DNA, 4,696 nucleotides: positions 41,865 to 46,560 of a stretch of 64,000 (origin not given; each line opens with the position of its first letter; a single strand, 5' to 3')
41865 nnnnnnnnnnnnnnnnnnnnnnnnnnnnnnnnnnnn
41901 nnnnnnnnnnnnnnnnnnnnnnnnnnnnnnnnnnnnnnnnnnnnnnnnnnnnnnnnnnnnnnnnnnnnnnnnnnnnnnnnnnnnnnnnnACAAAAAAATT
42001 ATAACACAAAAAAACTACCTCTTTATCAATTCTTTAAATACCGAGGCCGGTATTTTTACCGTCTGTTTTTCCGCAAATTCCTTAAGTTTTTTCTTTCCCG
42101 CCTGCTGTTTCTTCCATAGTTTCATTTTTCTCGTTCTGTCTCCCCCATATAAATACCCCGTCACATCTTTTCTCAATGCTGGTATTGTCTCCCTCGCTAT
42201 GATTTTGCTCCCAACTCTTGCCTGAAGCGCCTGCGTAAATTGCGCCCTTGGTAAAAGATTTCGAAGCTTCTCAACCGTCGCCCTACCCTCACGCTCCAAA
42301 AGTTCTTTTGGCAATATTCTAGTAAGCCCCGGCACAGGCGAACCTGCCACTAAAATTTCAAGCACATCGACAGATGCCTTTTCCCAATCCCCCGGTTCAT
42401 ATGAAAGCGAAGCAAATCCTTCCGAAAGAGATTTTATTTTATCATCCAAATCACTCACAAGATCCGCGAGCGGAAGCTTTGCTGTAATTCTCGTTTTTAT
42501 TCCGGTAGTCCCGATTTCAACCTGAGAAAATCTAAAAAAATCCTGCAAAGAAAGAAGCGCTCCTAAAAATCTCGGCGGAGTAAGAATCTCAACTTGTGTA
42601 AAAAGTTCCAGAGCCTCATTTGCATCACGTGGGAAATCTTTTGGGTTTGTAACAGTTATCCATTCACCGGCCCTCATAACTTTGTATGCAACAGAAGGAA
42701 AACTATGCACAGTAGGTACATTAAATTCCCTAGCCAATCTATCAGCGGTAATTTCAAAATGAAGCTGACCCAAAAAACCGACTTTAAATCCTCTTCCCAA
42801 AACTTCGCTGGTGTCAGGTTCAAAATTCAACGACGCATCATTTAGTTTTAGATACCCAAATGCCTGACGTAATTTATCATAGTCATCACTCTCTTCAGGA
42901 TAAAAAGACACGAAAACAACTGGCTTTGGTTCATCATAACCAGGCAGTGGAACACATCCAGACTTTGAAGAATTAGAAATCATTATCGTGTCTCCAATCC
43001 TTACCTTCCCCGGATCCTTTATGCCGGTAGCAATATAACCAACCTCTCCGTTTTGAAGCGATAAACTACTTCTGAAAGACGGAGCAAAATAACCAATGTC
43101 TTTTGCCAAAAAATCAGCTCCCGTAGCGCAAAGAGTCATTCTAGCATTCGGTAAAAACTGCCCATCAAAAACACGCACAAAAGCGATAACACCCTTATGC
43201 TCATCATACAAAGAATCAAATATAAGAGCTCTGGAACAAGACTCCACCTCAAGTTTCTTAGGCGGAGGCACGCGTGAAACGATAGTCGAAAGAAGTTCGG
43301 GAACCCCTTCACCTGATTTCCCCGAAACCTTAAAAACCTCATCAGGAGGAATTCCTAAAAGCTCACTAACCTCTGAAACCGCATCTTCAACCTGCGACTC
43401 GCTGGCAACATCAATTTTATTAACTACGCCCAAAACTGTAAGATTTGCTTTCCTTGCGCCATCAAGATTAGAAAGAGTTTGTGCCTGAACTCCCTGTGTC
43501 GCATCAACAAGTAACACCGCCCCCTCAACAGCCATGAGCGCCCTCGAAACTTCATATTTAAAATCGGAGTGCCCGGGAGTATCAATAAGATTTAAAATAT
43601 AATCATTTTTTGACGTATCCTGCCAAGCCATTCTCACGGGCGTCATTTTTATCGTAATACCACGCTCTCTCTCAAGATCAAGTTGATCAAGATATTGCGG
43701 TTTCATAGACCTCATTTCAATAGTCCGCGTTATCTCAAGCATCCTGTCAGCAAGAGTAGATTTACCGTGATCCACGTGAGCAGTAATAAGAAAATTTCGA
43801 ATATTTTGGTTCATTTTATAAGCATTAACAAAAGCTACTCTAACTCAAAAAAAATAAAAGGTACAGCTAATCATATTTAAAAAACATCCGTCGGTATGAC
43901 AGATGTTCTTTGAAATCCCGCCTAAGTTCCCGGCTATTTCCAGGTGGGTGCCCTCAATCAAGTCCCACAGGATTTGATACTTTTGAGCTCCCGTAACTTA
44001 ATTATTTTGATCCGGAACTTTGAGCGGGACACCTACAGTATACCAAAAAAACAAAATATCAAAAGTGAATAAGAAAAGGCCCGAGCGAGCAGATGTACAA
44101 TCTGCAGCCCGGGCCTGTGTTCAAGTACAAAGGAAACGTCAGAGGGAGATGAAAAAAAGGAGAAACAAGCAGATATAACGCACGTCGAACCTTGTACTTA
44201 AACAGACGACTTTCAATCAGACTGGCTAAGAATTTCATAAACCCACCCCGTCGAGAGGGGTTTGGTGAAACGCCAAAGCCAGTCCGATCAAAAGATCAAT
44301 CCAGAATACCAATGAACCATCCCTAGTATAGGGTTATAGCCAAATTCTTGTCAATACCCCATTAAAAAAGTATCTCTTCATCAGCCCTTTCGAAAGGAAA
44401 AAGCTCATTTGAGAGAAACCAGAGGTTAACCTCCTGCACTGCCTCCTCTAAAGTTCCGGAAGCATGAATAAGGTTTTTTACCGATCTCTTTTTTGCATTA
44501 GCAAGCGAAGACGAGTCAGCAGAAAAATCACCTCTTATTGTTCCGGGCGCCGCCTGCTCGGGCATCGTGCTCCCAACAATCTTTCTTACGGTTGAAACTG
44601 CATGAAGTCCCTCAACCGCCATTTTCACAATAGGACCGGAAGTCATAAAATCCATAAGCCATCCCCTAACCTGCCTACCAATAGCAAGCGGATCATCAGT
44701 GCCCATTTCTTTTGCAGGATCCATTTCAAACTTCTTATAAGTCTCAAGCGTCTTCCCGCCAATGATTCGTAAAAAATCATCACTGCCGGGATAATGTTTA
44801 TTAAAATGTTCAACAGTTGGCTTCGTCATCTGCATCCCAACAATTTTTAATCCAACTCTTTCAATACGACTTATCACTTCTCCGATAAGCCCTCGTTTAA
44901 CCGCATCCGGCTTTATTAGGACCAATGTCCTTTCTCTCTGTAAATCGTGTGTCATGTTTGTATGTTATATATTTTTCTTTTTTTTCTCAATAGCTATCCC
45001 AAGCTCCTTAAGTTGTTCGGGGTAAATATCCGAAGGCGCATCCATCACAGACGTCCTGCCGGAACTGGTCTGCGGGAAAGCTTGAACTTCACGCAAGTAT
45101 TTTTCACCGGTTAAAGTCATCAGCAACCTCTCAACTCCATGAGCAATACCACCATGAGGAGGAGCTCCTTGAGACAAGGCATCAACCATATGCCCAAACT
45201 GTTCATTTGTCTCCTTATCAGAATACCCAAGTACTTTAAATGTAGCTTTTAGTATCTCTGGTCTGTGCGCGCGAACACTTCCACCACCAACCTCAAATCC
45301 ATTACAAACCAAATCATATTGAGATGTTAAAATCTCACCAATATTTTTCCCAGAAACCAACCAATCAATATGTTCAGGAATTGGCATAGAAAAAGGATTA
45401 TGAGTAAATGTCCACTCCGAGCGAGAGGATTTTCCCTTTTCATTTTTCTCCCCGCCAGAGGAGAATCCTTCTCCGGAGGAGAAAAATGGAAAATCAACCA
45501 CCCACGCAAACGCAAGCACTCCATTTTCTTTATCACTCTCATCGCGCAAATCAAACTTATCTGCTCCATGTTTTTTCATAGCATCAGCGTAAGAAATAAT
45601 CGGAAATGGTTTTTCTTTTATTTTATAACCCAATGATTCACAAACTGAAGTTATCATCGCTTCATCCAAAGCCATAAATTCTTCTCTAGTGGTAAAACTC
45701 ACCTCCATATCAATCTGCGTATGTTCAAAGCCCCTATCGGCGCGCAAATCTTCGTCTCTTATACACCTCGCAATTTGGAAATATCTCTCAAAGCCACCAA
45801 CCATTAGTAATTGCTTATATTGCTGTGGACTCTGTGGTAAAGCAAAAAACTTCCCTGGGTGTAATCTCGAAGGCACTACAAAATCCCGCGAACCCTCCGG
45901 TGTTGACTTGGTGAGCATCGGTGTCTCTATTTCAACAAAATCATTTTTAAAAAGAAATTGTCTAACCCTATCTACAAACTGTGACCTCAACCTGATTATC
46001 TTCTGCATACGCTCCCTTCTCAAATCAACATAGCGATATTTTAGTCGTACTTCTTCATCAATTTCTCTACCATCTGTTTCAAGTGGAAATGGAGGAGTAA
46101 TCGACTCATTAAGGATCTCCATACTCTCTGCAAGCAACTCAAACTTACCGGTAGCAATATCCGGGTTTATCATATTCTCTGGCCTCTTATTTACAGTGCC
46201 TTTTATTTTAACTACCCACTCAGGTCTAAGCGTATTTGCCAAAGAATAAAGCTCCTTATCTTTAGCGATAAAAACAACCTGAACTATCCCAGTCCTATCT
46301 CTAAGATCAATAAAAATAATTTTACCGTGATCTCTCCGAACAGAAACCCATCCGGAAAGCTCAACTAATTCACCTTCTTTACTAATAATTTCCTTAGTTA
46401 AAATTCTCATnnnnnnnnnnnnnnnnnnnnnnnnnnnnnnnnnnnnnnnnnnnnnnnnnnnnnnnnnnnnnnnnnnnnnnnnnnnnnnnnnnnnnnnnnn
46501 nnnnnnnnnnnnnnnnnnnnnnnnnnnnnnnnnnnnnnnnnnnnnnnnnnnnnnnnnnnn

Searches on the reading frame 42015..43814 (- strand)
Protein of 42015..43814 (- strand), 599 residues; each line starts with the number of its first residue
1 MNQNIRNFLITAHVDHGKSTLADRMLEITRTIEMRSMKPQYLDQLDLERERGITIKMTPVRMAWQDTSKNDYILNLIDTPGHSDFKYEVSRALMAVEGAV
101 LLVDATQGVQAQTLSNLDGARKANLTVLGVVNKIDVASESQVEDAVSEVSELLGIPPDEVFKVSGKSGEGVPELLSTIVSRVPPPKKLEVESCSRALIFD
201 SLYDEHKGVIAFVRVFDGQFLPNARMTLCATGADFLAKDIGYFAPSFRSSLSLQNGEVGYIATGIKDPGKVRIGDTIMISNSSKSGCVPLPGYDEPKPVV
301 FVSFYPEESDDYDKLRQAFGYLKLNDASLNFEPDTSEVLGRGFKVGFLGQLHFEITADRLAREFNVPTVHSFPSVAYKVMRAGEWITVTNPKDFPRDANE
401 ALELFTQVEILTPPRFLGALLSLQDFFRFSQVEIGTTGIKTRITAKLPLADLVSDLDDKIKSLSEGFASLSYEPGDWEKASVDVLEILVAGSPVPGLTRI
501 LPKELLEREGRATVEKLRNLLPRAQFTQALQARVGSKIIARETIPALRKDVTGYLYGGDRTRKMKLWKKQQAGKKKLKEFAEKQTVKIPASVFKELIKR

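Call 28: search_protein_families(library=pfam, proteins=[window:42015-43814:-], max_evalue=0.00001)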
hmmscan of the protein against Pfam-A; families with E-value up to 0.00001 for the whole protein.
window:42015-43814:- (599 aa): 4 families
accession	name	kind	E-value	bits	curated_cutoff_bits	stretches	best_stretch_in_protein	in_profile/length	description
PF00009.33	GTP_EFTU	-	1.6e-49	168.5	26.5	1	4-183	2-187/188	Elongation factor Tu GTP binding domain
PF06421.17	LepA_C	-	1.3e-30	106.1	29.7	1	490-597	2-106/107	GTP-binding protein LepA C-terminus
PF14492.12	EFG_III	-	3.1e-08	34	27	1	296-366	2-69/75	Elongation Factor G, domain III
PF00679.30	EFG_C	-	6.3e-08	33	27.9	1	402-486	3-87/89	Elongation factor G C-terminus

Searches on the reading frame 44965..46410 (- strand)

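Call 28: search_protein_families(library=pfam, proteins=[window:44965-46410:-], max_evalue=0.00001)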
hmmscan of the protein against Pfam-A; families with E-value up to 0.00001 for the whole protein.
window:44965-46410:- (481 aa): 2 families
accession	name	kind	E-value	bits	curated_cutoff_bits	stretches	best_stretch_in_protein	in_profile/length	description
PF00152.25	tRNA-synt_2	-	3.1e-108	361.9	25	1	118-448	1-307/308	tRNA synthetases class II (D, K and N)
PF01336.31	tRNA_anti-codon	-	1e-18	67.4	27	1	16-100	1-75/75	OB-fold nucleic acid binding domain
